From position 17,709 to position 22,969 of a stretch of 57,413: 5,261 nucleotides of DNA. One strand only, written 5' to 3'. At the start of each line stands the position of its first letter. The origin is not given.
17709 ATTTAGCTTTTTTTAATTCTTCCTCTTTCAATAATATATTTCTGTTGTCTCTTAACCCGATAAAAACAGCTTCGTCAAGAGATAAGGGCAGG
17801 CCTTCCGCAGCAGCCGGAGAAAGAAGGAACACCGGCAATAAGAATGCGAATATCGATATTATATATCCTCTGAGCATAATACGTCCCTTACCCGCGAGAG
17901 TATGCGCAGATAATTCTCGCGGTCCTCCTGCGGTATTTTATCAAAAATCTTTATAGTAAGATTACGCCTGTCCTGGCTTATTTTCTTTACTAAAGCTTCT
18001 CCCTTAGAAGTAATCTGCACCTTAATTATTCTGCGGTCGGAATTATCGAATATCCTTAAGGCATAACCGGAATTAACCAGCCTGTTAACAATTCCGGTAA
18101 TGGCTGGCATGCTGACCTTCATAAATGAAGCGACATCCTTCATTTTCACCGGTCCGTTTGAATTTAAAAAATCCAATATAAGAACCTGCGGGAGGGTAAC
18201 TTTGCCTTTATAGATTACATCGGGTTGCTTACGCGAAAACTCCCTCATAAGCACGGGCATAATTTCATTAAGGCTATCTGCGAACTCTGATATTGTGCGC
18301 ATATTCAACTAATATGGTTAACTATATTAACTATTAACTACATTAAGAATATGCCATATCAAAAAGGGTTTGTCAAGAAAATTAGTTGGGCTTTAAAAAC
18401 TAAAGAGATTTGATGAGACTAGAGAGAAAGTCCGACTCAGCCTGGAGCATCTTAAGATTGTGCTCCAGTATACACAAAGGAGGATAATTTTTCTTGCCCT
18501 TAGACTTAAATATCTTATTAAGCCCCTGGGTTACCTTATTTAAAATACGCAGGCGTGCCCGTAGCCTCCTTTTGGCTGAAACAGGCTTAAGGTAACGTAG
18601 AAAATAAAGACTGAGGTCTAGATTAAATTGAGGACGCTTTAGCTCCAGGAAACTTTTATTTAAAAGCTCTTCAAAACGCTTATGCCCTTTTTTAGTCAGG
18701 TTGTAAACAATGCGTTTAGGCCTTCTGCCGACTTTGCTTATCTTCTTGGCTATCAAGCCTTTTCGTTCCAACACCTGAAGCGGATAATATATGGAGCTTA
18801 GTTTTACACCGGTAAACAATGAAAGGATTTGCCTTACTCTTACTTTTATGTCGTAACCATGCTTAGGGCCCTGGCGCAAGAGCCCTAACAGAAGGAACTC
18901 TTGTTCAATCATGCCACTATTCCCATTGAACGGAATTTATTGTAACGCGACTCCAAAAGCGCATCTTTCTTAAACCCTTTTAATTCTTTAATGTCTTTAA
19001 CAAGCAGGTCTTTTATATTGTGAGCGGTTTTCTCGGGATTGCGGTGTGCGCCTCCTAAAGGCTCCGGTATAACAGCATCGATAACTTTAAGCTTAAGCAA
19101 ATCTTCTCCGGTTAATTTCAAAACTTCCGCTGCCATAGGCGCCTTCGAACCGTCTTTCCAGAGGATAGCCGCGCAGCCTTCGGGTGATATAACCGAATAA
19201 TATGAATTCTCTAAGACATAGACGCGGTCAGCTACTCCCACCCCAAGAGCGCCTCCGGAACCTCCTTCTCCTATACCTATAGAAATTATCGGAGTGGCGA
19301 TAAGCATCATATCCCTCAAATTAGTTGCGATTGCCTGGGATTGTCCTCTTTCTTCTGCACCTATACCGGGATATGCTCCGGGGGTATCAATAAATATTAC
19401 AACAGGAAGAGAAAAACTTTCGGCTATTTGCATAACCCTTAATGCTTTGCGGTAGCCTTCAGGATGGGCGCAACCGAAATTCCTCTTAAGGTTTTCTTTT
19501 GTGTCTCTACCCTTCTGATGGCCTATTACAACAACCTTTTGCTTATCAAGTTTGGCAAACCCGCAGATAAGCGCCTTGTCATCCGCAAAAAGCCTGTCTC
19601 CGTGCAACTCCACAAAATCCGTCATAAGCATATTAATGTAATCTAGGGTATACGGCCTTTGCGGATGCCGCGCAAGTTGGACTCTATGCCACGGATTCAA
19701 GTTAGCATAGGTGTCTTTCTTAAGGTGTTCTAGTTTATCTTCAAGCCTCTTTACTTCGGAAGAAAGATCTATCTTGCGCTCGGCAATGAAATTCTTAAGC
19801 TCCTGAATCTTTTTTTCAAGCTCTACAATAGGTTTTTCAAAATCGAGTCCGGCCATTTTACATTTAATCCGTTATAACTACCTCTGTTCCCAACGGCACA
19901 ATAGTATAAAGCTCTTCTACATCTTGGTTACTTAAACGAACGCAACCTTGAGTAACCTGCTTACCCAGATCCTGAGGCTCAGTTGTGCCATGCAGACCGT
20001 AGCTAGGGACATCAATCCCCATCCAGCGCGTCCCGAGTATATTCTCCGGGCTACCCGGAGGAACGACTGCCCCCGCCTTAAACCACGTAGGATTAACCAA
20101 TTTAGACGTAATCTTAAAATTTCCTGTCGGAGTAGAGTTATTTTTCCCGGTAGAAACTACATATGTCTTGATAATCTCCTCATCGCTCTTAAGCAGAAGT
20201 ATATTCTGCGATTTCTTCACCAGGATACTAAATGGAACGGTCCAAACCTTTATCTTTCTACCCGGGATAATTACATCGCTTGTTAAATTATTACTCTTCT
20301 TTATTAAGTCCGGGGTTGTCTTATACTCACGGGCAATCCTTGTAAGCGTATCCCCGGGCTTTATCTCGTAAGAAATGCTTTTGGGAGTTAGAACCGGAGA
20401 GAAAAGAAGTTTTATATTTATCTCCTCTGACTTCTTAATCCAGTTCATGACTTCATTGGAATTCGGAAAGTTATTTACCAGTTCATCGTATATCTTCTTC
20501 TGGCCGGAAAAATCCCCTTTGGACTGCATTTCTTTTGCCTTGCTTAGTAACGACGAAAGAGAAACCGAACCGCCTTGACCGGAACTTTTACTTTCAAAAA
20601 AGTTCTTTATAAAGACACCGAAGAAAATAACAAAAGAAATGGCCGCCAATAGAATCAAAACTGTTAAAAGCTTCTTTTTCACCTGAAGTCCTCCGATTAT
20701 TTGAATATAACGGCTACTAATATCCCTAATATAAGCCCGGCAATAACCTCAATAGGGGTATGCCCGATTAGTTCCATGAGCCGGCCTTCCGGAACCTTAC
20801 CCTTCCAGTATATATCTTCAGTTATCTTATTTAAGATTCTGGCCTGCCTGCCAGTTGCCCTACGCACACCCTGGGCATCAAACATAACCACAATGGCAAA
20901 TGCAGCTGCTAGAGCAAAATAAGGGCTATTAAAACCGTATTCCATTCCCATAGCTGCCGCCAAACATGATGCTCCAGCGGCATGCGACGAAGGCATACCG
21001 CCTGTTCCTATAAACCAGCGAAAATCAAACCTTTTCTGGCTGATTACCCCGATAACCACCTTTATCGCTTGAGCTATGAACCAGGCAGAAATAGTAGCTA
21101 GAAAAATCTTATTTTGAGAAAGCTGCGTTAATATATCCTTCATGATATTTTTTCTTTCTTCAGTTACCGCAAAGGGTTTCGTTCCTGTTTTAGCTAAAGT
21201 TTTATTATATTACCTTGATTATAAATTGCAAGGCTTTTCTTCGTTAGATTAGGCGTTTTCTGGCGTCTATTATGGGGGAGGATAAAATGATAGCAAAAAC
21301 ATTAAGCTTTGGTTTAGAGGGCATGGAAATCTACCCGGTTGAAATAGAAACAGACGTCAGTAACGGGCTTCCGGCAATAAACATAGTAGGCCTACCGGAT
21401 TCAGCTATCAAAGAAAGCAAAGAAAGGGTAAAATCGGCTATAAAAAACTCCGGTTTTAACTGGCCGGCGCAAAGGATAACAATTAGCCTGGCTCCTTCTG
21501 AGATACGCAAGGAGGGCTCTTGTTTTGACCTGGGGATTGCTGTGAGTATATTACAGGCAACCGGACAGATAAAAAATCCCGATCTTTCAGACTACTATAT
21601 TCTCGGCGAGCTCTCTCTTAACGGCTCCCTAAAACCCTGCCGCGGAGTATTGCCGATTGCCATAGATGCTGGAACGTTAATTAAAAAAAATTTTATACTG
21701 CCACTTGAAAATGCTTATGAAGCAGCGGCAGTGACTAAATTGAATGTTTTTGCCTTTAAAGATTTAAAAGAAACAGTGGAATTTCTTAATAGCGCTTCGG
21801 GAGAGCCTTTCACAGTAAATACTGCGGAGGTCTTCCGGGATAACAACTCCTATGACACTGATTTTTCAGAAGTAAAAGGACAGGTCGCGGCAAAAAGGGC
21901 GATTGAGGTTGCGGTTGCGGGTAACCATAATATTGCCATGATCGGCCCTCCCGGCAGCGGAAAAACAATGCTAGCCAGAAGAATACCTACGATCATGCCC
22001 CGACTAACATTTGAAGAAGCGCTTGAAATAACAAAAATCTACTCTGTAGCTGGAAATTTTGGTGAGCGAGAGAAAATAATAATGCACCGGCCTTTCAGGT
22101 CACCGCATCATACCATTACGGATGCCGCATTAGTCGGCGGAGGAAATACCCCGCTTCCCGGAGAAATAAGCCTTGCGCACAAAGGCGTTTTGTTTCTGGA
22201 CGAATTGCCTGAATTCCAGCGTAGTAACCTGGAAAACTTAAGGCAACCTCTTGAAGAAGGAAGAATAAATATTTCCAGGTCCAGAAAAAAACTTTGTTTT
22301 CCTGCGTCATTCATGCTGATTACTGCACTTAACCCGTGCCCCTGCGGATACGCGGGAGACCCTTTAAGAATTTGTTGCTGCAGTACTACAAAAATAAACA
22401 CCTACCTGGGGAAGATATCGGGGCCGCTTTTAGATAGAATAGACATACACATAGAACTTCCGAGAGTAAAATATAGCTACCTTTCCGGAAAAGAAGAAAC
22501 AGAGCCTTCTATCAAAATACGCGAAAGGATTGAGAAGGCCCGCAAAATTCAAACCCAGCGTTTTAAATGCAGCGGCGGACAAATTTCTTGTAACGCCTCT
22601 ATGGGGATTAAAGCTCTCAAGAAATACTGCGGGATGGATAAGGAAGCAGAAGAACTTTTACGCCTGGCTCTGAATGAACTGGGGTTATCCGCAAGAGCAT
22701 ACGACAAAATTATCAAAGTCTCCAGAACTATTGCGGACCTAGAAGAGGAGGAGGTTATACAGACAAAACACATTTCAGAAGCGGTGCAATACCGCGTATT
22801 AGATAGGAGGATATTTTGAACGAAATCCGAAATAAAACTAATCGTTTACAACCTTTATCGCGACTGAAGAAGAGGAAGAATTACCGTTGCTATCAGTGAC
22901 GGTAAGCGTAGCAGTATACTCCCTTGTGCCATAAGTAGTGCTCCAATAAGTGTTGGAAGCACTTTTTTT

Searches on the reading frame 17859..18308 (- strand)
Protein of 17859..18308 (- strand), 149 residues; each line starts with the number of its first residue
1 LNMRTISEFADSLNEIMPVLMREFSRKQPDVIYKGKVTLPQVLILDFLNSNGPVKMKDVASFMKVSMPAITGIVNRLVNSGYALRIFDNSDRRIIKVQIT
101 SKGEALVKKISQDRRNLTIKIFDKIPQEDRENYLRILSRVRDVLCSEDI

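Call 39: search_protein_families(library=pfam, proteins=[window:17859-18308:-], max_evalue=0.001)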
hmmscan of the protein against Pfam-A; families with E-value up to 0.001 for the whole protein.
window:17859-18308:- (149 aa): 4 families
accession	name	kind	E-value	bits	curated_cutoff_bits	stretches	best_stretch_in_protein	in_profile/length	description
PF01047.28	MarR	-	4.2e-10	39.8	24.6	1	37-95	1-59/59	MarR family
PF12802.13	MarR_2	-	4.7e-09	36.7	27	1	37-94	3-61/61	MarR family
PF01325.25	Fe_dep_repress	-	8.9e-05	23.1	26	1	44-82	13-51/60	Iron dependent repressor, N-terminal DNA binding domain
PF13463.12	HTH_27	-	0.00021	22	22.2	1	38-103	2-68/68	Winged helix DNA-binding domain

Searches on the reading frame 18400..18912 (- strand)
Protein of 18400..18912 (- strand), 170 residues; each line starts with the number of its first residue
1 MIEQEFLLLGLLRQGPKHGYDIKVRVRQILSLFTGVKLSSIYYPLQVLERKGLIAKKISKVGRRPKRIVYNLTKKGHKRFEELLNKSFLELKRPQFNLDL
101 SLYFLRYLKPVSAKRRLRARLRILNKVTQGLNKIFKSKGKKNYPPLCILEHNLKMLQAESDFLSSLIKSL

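Call 39: search_protein_families(library=pfam, proteins=[window:18400-18912:-], max_evalue=0.001)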
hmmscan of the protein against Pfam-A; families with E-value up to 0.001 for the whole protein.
window:18400-18912:- (170 aa): 2 families
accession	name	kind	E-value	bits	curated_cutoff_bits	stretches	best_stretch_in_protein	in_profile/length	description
PF03551.20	PadR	-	3.8e-14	52.9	27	1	8-82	1-75/75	Transcriptional regulator PadR-like family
PF13601.12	HTH_34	-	7e-06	26.5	27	1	35-84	25-73/80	Winged helix DNA-binding domain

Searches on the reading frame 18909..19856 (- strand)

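Call 39: search_protein_families(library=pfam, proteins=[window:18909-19856:-], max_evalue=0.001)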
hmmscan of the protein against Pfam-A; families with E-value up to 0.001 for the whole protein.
window:18909-19856:- (315 aa): 2 families
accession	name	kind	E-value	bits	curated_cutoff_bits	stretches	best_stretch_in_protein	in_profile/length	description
PF03255.19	ACCA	-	2.7e-148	493.6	23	1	4-312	2-310/310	Acetyl co-enzyme A carboxylase carboxyltransferase-like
PF01039.27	Carboxyl_trans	-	2e-17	63.4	22.3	1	89-239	279-423/493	Carboxyl transferase domain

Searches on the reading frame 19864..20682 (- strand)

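Call 39: search_protein_families(library=pfam, proteins=[window:19864-20682:-], max_evalue=0.001)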
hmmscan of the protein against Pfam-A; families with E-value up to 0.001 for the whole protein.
window:19864-20682:- (272 aa): 3 families
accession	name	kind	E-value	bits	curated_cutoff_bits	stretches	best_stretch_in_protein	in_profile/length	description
PF03734.19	YkuD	-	1.5e-22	81.2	23.4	1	152-270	3-146/146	L,D-transpeptidase catalytic domain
PF01476.26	LysM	-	2.9e-13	50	20.9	1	105-147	1-43/43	LysM domain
PF23473.1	LysM3_LYK4_5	-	0.00067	20.1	29.3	0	104-140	4-40/48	LYK4/5 LysM3 domain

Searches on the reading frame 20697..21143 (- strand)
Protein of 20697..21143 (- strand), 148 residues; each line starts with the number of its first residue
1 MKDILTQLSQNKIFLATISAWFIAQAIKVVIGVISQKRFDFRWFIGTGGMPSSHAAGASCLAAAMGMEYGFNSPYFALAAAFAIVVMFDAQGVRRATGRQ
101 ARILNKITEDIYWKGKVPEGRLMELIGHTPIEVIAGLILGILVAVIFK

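Call 39: search_protein_families(library=pfam, proteins=[window:20697-21143:-], max_evalue=0.001)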
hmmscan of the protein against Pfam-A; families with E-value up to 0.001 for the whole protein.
window:20697-21143:- (148 aa): 1 family
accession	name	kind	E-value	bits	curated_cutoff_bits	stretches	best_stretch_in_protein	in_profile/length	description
PF02681.20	DUF212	-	1.4e-47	161.4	26.5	1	10-143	2-126/126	Divergent PAP2 family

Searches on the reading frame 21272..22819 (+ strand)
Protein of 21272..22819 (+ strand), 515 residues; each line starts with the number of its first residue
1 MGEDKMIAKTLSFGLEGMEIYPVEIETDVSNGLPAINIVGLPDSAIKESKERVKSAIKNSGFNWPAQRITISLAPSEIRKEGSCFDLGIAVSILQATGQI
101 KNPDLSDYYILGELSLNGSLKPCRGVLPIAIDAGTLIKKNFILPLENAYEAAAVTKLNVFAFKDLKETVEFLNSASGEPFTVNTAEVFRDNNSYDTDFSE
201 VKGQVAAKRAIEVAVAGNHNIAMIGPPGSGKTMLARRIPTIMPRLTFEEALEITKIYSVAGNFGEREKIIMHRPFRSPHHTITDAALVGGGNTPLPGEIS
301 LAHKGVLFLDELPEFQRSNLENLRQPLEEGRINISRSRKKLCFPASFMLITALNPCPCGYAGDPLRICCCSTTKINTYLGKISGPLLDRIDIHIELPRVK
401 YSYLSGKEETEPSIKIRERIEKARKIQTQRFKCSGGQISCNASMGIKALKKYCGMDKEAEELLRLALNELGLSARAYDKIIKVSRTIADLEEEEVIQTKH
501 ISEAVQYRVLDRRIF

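Call 39: search_protein_families(library=pfam, proteins=[window:21272-22819:+], max_evalue=0.001)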
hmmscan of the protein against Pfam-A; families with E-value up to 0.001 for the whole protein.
window:21272-22819:+ (515 aa): 7 families
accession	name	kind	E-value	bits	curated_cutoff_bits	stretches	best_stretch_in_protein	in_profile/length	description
PF01078.27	Mg_chelatase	-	3.9e-93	311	20.3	1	197-402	1-205/207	Magnesium chelatase, subunit ChlI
PF13541.12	ChlI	-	1.6e-45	154.4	27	1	25-147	1-121/121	Subunit ChlI of Mg-chelatase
PF13335.12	Mg_chelatase_C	-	1e-31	109.8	26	1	411-508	2-94/94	Magnesium chelatase, subunit ChlI C-terminal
PF07728.20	AAA_5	-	7.1e-09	36.2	22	1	221-357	2-125/139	AAA domain (dynein-related subfamily)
PF00493.29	MCM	-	1.9e-06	27.6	23.3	0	297-360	115-178/224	MCM P-loop domain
PF00158.32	Sigma54_activat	-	6.2e-05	23.2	20.2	1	207-333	11-123/168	Sigma-54 interaction domain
PF00004.35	AAA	-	0.00031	21.6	21.2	0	222-397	2-130/131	ATPase family associated with various cellular activities (AAA)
